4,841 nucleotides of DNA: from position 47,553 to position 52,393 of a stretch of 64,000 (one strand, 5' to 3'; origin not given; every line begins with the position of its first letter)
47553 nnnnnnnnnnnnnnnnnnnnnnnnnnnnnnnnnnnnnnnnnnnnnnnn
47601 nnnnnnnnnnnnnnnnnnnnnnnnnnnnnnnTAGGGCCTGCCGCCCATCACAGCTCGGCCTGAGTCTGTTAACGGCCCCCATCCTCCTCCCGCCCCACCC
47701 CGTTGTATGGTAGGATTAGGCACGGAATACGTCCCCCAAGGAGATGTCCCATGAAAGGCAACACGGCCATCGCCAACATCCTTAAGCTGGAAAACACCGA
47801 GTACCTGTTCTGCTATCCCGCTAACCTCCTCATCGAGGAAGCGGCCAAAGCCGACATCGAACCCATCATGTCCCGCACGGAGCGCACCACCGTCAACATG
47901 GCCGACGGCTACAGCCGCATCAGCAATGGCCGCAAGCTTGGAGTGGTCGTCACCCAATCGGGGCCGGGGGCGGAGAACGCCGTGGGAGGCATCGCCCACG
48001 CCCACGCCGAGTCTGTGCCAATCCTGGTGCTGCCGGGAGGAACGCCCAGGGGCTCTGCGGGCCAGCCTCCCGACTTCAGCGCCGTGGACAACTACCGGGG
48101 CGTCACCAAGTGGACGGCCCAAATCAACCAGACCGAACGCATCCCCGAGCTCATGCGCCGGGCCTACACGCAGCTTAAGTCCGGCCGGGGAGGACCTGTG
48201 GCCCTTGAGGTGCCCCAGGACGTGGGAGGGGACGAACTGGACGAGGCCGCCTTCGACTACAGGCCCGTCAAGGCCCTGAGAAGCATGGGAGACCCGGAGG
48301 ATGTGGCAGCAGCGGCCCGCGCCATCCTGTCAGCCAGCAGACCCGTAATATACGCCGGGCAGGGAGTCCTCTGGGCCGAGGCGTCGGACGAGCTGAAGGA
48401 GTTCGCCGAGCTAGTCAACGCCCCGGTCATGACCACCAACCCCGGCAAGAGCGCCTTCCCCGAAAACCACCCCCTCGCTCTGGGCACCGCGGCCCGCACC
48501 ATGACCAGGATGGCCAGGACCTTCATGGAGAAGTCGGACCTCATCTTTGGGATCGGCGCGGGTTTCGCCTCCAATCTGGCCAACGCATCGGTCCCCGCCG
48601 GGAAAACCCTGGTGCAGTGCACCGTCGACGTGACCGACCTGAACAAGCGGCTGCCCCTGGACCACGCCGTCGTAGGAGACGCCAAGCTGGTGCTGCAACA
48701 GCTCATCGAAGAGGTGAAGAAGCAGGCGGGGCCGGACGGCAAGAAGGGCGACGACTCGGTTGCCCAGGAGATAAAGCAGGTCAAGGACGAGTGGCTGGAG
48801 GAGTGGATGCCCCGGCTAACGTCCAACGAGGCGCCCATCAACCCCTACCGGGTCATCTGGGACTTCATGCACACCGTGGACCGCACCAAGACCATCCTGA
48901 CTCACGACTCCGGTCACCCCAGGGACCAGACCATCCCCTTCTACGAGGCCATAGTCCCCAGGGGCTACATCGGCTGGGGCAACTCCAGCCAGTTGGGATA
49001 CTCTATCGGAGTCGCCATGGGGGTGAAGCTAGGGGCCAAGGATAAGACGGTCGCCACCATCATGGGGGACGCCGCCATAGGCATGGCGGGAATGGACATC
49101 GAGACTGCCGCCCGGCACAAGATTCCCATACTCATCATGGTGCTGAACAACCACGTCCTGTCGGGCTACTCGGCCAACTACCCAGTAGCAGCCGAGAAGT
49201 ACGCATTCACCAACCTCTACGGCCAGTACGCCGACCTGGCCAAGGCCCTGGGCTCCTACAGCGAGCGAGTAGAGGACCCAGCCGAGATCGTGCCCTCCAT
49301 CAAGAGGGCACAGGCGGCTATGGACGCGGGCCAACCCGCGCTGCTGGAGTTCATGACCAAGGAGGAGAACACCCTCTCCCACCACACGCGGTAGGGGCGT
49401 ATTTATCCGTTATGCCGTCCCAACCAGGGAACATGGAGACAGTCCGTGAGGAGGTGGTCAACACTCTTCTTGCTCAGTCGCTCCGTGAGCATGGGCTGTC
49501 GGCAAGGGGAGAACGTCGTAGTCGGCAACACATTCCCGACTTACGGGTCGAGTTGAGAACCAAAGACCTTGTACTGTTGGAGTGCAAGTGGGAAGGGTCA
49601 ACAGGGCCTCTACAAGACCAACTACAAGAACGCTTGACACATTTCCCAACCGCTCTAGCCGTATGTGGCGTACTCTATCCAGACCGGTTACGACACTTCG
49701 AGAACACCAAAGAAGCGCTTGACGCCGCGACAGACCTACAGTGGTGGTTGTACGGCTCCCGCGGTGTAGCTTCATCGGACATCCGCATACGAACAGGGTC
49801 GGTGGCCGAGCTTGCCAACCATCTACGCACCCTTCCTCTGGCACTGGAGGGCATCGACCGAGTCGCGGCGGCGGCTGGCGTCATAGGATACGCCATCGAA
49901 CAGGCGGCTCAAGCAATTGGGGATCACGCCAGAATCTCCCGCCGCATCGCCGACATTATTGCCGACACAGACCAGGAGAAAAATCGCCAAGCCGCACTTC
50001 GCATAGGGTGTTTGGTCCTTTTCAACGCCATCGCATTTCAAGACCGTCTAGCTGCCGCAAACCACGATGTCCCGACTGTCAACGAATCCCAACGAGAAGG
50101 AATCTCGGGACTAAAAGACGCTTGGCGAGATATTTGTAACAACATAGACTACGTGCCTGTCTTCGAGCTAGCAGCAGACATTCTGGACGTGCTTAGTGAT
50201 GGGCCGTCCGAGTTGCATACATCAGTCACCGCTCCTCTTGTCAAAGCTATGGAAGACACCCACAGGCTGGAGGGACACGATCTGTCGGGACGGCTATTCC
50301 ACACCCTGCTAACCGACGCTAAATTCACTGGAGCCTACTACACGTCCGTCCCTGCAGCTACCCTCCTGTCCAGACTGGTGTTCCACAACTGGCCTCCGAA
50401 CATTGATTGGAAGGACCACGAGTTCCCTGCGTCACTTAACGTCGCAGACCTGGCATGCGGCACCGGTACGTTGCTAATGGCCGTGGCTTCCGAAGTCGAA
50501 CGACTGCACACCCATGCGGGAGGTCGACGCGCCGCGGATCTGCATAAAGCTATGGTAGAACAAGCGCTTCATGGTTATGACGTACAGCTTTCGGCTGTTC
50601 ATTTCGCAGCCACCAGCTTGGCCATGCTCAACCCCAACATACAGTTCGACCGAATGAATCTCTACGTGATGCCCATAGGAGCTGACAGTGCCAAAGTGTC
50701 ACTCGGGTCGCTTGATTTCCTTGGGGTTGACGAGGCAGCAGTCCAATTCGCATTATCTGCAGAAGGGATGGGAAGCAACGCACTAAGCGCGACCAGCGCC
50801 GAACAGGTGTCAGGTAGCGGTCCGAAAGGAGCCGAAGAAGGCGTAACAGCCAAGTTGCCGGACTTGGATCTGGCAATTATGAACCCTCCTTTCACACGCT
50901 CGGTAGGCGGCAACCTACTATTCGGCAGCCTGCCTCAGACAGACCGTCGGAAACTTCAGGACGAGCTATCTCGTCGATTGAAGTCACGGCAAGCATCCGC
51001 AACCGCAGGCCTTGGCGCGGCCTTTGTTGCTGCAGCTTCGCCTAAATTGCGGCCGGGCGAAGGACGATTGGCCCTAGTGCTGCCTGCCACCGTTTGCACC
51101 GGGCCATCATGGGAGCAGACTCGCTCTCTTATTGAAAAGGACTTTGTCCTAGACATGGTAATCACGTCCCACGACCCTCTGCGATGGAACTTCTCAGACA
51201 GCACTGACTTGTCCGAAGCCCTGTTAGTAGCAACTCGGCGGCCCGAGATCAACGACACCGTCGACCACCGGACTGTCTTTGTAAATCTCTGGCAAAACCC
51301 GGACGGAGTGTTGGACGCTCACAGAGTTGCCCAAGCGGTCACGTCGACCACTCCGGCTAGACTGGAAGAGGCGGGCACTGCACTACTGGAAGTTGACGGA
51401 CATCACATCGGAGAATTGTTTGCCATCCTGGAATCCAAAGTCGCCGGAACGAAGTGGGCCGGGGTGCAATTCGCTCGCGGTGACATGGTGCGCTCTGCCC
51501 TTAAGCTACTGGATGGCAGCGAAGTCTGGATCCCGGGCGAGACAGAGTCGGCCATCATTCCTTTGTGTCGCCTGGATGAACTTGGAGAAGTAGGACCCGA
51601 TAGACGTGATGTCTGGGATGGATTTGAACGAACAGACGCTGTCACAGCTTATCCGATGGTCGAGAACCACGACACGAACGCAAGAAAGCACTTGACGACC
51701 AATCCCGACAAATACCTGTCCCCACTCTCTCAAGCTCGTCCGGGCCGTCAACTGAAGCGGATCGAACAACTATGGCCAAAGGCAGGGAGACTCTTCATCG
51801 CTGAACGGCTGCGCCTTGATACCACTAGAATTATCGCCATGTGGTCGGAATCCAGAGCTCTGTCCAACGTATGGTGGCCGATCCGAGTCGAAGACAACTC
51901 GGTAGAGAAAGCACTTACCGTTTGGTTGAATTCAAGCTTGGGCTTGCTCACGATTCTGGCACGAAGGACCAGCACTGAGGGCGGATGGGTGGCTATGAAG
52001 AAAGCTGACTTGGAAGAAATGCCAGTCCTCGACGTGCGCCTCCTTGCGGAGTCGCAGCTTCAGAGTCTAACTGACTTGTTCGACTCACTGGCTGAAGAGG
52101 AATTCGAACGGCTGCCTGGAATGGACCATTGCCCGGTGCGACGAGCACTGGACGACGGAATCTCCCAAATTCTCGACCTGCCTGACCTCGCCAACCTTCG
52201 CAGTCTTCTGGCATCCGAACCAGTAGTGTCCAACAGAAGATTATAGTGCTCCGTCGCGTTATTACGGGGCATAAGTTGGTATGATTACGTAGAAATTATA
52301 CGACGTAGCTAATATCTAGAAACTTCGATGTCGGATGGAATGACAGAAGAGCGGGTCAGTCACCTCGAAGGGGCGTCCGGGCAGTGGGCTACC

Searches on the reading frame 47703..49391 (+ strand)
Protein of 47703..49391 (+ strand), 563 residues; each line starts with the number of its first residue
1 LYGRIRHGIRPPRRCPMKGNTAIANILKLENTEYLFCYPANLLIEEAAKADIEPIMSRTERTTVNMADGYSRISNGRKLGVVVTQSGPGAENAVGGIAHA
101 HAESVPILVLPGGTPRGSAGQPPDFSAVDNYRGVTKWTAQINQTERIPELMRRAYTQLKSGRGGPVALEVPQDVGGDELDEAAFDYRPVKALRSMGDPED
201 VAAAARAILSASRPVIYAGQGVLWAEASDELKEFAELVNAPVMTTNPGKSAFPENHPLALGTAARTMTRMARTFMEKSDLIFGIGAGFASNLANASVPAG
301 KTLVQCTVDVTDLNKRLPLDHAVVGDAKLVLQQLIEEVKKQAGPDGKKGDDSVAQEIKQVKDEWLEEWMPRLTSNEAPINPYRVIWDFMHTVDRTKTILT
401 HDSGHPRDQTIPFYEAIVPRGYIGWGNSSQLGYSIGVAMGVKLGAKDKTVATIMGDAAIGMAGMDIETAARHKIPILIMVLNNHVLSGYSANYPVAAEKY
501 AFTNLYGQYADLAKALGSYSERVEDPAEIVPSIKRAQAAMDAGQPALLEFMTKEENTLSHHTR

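Call 70: search_protein_families(library=pfam, proteins=[window:47703-49391:+], max_evalue=0.001)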
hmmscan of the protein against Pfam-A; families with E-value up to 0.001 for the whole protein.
window:47703-49391:+ (563 aa): 3 families
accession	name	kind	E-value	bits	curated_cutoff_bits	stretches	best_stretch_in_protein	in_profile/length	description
PF00205.28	TPP_enzyme_M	-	2.2e-34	118.5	30.4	1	201-334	1-137/137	Thiamine pyrophosphate enzyme, central domain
PF02775.26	TPP_enzyme_C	-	9.7e-24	84.3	21.9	1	412-549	11-150/151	Thiamine pyrophosphate enzyme, C-terminal TPP binding domain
PF02776.23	TPP_enzyme_N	-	1.8e-23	83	26.8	1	17-121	1-107/119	Thiamine pyrophosphate enzyme, N-terminal TPP binding domain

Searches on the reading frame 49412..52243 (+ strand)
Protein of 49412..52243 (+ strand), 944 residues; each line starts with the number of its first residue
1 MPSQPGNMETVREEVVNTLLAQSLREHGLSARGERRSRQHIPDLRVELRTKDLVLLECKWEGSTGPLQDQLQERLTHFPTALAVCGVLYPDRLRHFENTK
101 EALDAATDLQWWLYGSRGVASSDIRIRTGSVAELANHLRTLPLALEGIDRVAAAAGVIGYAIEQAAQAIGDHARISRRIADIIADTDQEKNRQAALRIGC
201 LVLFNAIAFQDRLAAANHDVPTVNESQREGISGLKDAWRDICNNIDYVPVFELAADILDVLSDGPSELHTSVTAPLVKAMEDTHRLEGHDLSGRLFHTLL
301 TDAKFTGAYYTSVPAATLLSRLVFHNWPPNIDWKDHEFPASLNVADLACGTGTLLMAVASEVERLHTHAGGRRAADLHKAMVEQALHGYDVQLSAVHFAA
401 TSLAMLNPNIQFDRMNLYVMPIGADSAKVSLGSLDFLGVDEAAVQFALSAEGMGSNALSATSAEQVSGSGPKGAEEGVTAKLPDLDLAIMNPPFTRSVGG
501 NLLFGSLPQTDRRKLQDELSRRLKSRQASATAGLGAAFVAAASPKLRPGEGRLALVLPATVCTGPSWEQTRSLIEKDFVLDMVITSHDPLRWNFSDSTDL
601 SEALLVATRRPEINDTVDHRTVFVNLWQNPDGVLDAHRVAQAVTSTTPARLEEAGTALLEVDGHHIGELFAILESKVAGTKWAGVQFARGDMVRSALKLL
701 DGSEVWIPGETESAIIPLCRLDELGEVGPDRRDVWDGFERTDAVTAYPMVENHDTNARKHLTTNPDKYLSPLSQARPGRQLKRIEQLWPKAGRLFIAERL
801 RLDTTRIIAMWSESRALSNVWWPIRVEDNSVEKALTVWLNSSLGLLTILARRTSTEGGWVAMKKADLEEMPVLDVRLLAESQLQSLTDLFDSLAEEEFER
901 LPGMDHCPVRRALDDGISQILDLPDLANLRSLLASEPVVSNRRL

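Call 70: search_protein_families(library=pfam, proteins=[window:49412-52243:+], max_evalue=0.001)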
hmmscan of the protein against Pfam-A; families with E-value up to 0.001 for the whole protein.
window:49412-52243:+ (944 aa): 0 families

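Call 105: search_solved_structures(query=window:49412-52243:+, max_evalue=0.01)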
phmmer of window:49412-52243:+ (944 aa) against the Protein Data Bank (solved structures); distinct sequences matched with E-value up to 0.01: 0.
